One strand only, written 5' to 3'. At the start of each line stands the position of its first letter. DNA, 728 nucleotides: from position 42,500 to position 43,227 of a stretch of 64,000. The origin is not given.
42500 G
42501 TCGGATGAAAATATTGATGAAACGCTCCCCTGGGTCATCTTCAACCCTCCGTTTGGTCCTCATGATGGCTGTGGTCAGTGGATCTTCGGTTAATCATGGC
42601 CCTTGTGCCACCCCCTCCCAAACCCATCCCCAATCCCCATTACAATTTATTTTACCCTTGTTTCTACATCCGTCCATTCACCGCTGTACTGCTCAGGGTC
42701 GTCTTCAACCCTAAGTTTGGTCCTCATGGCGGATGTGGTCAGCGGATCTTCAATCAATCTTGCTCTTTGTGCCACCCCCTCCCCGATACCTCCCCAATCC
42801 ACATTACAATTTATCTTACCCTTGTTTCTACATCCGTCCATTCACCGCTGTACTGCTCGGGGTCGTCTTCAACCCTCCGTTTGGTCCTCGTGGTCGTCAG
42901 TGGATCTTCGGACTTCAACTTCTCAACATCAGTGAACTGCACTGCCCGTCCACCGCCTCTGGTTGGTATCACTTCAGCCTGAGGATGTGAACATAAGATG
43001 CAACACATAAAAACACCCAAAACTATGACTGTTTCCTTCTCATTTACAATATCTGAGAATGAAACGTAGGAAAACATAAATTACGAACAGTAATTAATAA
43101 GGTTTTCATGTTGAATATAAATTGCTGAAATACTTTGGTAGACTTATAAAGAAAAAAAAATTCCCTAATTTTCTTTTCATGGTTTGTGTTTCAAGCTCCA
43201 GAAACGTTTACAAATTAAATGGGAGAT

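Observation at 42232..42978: Tandem multiplication of the stop-codon-containing 3' end of the last KIF23 coding exon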

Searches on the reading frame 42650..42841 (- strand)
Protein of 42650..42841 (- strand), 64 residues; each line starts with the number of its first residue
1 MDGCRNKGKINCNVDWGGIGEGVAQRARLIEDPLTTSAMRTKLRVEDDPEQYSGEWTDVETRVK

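Call 47: find_encoding_contigs(protein=window:42650-42841:-, flank=5000, max_places=10)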
Protein seq(64 aa) (64 aa): no gene with exactly this product is on record in the collection.

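Call 49: find_homologous_proteins(query=window:42650-42841:-, max_evalue=0.01)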
Query seq(64 aa): no candidate shares three 5-residue words with the query. No homologue found.

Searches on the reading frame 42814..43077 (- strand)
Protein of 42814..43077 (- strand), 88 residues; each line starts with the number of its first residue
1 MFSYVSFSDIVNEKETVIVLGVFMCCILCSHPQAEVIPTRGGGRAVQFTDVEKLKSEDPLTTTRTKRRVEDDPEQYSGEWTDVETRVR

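Call 48: find_encoding_contigs(protein=window:42814-43077:-, flank=5000, max_places=10)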
Protein seq(88 aa) (88 aa): no gene with exactly this product is on record in the collection.
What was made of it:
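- Tried and rejected: I looked for ORFs spanning unit junctions in public assemblies: two exact look-ups (calls 47, 48) and one homology search (call 49).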

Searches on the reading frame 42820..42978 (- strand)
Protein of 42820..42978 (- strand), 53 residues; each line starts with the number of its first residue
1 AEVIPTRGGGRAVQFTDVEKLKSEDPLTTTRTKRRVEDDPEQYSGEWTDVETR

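Call 52: find_related_loci(query=window:42820-42978:-, collection=metagenome_contigs, flank=3000)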
Query seq(53 aa) (53 aa) in metagenome_contigs; peptide patterns used: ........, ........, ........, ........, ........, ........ (x = any residue, [..] = any of these).
600 stretches matched a pattern, but none encodes a relative of the query by tblastn (E <= 1e-3).
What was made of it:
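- Tried and rejected: A protein-guided scan of the same collection also found no relatives (call 52).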
